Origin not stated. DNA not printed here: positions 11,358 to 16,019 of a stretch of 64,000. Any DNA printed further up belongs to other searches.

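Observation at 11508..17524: Split multisubunit-type RNA polymerase: a beta-prime N-terminal fragment (Zn finger deleted) and a beta C-terminal-like fragment encoded as two coupled genes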

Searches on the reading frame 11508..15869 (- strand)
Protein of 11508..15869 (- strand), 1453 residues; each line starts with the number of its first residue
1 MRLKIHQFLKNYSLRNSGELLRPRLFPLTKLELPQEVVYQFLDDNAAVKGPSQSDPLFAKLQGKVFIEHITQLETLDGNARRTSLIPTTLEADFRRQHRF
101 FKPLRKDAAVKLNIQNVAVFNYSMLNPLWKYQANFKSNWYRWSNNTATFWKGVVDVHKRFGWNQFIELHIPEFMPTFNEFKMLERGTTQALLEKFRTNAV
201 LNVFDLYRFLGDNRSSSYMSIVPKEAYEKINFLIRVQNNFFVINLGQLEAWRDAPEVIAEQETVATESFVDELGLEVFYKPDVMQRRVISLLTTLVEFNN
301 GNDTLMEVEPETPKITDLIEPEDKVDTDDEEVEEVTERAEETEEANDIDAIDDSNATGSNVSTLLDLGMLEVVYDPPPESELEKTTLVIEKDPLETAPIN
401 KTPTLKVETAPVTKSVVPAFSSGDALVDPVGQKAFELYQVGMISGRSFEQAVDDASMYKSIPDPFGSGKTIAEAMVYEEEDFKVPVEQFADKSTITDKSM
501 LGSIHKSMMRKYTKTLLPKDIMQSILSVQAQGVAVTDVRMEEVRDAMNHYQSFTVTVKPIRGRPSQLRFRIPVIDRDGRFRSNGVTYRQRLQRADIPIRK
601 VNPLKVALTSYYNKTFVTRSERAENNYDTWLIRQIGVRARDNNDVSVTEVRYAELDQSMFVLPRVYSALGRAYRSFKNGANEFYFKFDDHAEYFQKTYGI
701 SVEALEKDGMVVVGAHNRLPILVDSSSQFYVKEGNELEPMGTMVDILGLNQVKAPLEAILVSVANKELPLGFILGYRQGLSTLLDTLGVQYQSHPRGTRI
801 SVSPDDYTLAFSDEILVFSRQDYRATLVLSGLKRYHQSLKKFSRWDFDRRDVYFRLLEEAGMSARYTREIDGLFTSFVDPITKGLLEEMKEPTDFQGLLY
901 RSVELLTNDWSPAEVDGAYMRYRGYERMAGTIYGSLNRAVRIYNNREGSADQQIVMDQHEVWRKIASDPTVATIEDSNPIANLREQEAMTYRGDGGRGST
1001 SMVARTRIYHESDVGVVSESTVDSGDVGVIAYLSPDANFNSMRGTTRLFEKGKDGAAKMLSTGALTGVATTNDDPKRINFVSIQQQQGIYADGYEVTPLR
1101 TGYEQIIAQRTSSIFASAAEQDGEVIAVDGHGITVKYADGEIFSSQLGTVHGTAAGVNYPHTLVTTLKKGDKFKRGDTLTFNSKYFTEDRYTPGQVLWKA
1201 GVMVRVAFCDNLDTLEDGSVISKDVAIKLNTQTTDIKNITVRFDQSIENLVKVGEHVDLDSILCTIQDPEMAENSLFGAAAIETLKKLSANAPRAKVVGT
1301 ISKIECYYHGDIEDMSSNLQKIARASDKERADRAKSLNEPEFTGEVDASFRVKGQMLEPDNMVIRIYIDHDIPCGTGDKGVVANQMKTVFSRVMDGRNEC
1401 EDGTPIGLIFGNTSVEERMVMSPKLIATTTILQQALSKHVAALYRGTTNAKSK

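Call 7: search_protein_families(library=pfam, proteins=[window:11508-15869:-], max_evalue=1)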
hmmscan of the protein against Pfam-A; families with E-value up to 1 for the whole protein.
window:11508-15869:- (1453 aa): 0 families
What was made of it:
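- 11508..15869 (-): betaN subunit (1453 aa; orthologue of phiKZ gp178 / SPN3US gp241). Residues 1 to about 300 form a conserved phage-specific domain. Residues about 300-430 form an acidic linker. Residues about 440-1453 are homologous to bacterial beta up to about E. coli residue 1140. No Pfam hit (call 7).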

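Call 8: search_protein_families(library=phrogs, proteins=[window:11508-15869:-], max_evalue=0.01)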
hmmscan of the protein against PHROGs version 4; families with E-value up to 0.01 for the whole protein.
window:11508-15869:- (1453 aa): 4 families
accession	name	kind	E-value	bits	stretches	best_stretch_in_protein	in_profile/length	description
phrog_3148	-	DNA, RNA and nucleotide metabolism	0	1849.7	1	3-1447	2-1423/1424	RNA polymerase beta subunit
phrog_14872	-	DNA, RNA and nucleotide metabolism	1.1e-125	422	1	770-1445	697-1392/1393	RNA polymerase beta subunit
phrog_38251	-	DNA, RNA and nucleotide metabolism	4.9e-23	82.1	2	761-997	707-942/945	RNA polymerase beta subunit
phrog_3295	-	DNA, RNA and nucleotide metabolism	0.00027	20.5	0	1165-1241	141-208/698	RNA polymerase beta subunit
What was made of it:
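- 11508..15869 (-): phrog_3148 E 0 (call 8).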

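Call 11: search_solved_structures(query=window:11508-15869:-, max_evalue=1, show_alignments=2)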
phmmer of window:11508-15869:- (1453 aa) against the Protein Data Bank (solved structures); distinct sequences matched with E-value up to 1: 6.
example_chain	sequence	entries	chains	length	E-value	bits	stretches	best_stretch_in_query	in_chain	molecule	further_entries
1ynj_C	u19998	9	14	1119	9e-05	23.5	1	1072-1182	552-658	DNA-directed RNA polymerase beta chain | DNA-directed RNA polymerase subunit beta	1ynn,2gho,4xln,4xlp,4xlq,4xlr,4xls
1hqm_C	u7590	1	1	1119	9e-05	23.5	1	1072-1182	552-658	DNA-directed RNA polymerase subunit beta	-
1iw7_C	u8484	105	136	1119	0.00044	21.2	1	1072-1159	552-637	RNA polymerase beta subunit | DNA-directed RNA polymerase beta chain | DNA-directed RNA polymerase subunit beta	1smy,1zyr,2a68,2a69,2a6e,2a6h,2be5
1l9u_C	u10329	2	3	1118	0.00052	20.9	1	1072-1179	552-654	RNA POLYMERASE, BETA SUBUNIT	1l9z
1i6v_C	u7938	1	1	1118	0.00052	20.9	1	1072-1179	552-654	DNA-DIRECTED RNA POLYMERASE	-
8i7r_K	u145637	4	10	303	0.098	13.4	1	1334-1406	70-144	Cilia- and flagella-associated protein 161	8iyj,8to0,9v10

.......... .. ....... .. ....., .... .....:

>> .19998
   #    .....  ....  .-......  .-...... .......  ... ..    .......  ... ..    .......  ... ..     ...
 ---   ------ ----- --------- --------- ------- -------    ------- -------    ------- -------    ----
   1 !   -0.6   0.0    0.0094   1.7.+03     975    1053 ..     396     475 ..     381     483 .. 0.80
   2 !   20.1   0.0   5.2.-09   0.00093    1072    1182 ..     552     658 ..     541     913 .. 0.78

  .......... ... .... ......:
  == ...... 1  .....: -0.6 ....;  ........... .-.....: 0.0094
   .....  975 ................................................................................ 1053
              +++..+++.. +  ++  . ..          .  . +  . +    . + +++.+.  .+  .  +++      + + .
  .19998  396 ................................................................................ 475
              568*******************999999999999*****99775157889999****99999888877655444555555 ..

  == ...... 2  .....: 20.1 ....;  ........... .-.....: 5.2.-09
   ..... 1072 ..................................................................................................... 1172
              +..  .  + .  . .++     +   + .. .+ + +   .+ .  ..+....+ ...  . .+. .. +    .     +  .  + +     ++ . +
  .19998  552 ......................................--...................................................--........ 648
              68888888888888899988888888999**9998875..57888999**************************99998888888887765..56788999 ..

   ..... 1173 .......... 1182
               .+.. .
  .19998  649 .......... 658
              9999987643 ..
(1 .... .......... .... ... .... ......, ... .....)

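Call 21: find_homologous_proteins(query=window:11508-15869:-, max_evalue=0.00001)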
Query window:11508-15869:- (1453 aa): 43 proteins with E <= 0.00001 among 8000 candidates.
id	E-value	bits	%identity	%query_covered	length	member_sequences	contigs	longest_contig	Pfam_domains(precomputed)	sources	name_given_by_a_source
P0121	0.0e+0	3265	99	100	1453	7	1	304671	-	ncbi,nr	ncbi:putative RNA polymerase beta subunit [Pseudomonas phage PA1C]|nr:putative RNA polymerase beta s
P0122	0.0e+0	2076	63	100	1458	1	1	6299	-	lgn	-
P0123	0.0e+0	2054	62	100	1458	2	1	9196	-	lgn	-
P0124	0.0e+0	2049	63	100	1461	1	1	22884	-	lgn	-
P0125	0.0e+0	2039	62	100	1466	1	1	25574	-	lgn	-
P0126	0.0e+0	2033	62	100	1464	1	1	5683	-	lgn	-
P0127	0.0e+0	2032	62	100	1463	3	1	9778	-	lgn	-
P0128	0.0e+0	2025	63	100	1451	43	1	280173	-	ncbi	ncbi:RNA polymerase beta subunit [Pseudomonas phage vB_Pae10145-KEN51]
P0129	0.0e+0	2012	62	100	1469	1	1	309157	-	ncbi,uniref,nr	ncbi:putative RNA polymerase subunit beta [Pseudomonas phage Phabio]|uniref:Putative RNA polymerase 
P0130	0.0e+0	2006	61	100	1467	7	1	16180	-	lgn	-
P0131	0.0e+0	2001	61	100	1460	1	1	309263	-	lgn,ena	-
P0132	0.0e+0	2000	62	100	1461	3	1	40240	-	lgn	-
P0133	0.0e+0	2000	61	100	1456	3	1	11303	-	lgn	-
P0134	0.0e+0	1990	61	100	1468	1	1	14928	-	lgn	-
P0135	0.0e+0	1972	61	100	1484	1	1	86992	-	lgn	-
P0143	0.0e+0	1737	71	74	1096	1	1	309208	-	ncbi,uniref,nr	ncbi:RNA polymerase beta subunit [Pseudomonas phage PhiPA3]|uniref:Putative RNA polymerase beta subu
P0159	0.0e+0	1187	49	74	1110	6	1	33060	-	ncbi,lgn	-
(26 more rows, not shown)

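Call 25: search_solved_structures(query=A2, max_evalue=1, show_alignments=3)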
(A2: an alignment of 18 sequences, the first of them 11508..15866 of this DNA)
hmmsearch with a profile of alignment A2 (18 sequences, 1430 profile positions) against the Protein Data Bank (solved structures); distinct sequences matched with E-value up to 1: 48.
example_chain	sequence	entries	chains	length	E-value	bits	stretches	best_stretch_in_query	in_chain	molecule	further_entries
1iw7_C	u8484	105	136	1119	3e-13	51.4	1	1030-1157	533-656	RNA polymerase beta subunit | DNA-directed RNA polymerase beta chain | DNA-directed RNA polymerase subunit beta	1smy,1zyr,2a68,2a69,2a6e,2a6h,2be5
1ynj_C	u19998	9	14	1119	3.2e-12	48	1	1031-1157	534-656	DNA-directed RNA polymerase beta chain | DNA-directed RNA polymerase subunit beta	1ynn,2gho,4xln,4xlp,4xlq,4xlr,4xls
1hqm_C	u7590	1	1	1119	3.2e-12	48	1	1031-1157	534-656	DNA-directed RNA polymerase subunit beta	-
1i6v_C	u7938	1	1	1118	2.1e-10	41.9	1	1031-1157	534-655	DNA-DIRECTED RNA POLYMERASE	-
1l9u_C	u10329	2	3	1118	2.1e-10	41.9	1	1031-1157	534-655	RNA POLYMERASE, BETA SUBUNIT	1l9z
8x6f_C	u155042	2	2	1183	6.5e-08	33.7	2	1024-1114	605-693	DNA-directed RNA polymerase subunit beta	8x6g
8dy7_C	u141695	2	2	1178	1.4e-07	32.6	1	1031-1157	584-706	DNA-directed RNA polymerase subunit beta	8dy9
9n9p_C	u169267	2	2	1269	3.1e-07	31.5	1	1030-1157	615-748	DNA-directed RNA polymerase subunit beta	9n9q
8i23_C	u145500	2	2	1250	3.3e-07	31.4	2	1027-1157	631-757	DNA-directed RNA polymerase subunit beta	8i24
8xzv_B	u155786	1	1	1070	6.7e-07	30.3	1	1340-1397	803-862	DNA-directed RNA polymerase subunit beta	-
8r5o_C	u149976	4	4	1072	8.3e-07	30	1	1340-1397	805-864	DNA-directed RNA polymerase subunit beta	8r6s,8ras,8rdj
9epc_C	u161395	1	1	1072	8.4e-07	30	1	1340-1397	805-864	RpoB, subunit beta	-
8qma_A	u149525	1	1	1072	8.5e-07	30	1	1340-1397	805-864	DNA-directed RNA polymerase subunit beta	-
6wmp_C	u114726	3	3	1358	9.7e-07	29.8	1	1032-1157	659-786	DNA-directed RNA polymerase subunit beta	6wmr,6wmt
7l7b_C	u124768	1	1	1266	2.5e-06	28.4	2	1330-1398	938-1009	DNA-directed RNA polymerase subunit beta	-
10ma_I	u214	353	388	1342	0.0072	17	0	1292-1423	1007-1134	DNA-directed RNA polymerase subunit beta | Escherichia coli RNA polymerase beta subunit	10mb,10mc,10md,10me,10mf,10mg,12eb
5uaq_C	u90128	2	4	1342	0.0079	16.8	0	1292-1423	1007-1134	DNA-directed RNA polymerase subunit beta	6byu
5uaj_C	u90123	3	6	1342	0.0079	16.8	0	1292-1423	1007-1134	DNA-directed RNA polymerase subunit beta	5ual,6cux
3lu0_C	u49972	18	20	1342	0.0079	16.8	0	1292-1423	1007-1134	DNA-directed RNA polymerase subunit beta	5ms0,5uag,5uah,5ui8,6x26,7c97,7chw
7f0r_C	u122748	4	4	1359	0.0093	16.6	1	1032-1127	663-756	DNA-directed RNA polymerase subunit beta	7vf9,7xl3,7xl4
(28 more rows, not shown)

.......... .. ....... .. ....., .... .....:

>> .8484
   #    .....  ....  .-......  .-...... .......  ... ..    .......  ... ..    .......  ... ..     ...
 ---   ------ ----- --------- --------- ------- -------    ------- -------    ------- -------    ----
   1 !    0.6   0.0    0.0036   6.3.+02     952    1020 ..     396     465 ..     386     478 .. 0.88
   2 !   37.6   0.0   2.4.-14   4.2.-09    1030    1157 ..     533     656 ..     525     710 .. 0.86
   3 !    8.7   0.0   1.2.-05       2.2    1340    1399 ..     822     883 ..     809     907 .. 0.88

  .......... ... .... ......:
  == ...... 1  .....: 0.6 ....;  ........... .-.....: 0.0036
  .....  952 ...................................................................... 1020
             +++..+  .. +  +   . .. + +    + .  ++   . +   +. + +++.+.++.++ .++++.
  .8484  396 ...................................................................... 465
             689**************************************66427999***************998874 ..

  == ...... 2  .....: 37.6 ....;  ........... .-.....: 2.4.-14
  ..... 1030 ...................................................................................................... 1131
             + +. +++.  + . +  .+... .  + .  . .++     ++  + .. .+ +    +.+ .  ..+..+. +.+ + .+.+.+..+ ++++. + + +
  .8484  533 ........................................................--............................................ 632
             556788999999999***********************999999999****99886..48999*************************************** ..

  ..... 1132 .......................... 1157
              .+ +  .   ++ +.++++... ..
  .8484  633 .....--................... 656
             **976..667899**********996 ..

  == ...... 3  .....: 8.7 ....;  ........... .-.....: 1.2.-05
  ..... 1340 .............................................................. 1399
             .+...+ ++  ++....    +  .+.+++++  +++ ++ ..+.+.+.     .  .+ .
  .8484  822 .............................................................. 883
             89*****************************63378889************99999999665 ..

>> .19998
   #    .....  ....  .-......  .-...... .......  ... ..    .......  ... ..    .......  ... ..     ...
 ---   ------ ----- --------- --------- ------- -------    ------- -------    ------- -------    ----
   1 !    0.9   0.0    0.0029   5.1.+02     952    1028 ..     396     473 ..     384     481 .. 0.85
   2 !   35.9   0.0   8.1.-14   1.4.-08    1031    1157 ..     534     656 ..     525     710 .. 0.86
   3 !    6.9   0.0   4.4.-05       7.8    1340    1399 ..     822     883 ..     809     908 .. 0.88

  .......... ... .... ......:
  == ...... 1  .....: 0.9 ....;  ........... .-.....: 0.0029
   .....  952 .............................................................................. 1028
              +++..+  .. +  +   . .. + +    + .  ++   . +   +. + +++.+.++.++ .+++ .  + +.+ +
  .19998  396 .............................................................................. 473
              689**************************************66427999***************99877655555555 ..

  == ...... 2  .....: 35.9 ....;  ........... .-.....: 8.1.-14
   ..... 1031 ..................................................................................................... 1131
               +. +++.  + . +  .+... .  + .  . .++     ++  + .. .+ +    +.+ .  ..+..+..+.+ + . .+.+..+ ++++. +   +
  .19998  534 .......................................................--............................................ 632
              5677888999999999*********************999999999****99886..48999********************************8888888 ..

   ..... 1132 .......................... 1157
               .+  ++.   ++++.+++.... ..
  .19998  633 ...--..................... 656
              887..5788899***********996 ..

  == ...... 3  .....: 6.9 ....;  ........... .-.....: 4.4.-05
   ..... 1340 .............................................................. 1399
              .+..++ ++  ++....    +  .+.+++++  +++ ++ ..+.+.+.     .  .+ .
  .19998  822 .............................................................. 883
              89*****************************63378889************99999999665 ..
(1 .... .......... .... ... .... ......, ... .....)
